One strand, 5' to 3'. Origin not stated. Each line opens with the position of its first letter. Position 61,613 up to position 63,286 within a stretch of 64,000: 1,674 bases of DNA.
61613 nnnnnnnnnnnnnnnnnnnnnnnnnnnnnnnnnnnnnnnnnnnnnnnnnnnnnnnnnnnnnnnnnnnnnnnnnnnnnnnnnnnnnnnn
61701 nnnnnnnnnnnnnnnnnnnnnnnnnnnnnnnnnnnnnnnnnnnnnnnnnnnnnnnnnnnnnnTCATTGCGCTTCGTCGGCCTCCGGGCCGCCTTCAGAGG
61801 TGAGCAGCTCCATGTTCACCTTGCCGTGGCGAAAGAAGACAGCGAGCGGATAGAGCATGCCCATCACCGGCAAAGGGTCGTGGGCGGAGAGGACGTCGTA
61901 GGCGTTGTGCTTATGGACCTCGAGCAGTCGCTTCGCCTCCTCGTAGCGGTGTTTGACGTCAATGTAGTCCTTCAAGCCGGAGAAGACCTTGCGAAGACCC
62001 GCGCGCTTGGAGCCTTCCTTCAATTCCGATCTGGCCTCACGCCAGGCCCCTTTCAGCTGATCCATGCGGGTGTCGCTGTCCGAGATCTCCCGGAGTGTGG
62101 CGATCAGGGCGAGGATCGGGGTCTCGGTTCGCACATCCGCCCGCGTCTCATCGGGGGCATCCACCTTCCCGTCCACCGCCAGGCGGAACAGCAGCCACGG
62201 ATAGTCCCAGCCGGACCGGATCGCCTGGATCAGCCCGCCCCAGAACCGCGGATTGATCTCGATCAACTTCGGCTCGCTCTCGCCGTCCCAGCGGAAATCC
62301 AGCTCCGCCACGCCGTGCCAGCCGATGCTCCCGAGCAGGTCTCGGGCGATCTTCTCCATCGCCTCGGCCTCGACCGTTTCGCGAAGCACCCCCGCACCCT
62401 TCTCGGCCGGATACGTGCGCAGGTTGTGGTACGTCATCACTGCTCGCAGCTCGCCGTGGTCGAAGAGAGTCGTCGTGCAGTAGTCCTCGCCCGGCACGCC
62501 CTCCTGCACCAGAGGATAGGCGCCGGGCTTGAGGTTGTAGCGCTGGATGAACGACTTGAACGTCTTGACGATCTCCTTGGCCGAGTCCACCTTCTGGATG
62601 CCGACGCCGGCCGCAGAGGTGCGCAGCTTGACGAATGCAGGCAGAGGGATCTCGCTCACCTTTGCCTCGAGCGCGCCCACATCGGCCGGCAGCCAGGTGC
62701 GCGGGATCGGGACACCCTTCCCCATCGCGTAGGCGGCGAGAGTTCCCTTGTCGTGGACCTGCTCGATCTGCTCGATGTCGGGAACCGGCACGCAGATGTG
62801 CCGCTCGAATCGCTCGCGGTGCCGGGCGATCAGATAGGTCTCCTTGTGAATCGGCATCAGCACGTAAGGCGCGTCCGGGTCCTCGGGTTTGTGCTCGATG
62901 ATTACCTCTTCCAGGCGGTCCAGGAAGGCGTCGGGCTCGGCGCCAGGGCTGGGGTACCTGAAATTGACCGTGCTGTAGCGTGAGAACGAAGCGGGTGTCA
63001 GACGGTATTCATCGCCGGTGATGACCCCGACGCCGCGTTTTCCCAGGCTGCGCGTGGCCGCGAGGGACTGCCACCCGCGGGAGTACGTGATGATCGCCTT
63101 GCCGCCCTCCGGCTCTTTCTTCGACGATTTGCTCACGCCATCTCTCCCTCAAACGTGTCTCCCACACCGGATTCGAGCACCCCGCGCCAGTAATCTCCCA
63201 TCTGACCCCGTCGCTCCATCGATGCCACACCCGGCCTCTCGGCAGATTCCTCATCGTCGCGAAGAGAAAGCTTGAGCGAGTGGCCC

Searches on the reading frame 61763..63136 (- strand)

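Call 41: search_protein_families(library=pfam, proteins=[window:61763-63136:-], max_evalue=0.0001)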
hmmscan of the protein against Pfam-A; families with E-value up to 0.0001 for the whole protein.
window:61763-63136:- (457 aa): 2 families
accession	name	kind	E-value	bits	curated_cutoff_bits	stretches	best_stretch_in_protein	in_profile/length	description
PF15632.11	ATPgrasp_Ter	-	4.8e-12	46.2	29.1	1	244-336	33-124/131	ATP-grasp in the biosynthetic pathway with Ter operon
PF02655.19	ATP-grasp_3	-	3.6e-07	30.8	23.2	1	129-300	3-159/160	ATP-grasp domain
